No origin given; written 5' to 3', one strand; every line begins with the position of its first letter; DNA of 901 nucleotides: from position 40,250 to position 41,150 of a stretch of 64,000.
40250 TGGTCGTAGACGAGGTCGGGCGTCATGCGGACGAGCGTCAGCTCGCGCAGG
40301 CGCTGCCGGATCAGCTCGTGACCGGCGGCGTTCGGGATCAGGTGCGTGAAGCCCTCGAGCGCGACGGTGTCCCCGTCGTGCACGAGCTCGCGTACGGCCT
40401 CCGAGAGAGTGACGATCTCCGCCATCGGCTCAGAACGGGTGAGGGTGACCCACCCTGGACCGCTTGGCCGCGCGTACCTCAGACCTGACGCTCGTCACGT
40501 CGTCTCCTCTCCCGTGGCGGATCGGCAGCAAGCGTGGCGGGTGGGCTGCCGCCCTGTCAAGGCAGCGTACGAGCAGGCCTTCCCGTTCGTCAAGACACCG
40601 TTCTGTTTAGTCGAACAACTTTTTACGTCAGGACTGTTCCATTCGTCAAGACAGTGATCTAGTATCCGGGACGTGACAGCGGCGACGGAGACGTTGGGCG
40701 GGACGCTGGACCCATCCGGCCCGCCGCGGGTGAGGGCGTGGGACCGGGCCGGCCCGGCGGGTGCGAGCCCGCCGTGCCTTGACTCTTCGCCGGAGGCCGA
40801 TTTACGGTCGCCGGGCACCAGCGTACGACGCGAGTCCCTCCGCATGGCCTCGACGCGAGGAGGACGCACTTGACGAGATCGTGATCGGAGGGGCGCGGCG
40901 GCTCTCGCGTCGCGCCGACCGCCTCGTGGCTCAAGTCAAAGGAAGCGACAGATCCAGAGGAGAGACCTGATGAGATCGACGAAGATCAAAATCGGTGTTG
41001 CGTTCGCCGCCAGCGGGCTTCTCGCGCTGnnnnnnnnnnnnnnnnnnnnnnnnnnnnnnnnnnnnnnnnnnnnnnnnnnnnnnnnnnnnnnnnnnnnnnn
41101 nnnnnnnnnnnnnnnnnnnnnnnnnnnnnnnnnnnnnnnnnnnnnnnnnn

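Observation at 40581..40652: A 16-nt box present twice in the pca/transporter control region and once in the demethylase/iclR control region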

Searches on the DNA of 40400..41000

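Call 63: search_rna_families(source=window, start=40400, end=41000, threshold=evalue, max_evalue=1)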
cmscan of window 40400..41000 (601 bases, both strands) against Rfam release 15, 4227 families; matches with E-value up to 1: 0.
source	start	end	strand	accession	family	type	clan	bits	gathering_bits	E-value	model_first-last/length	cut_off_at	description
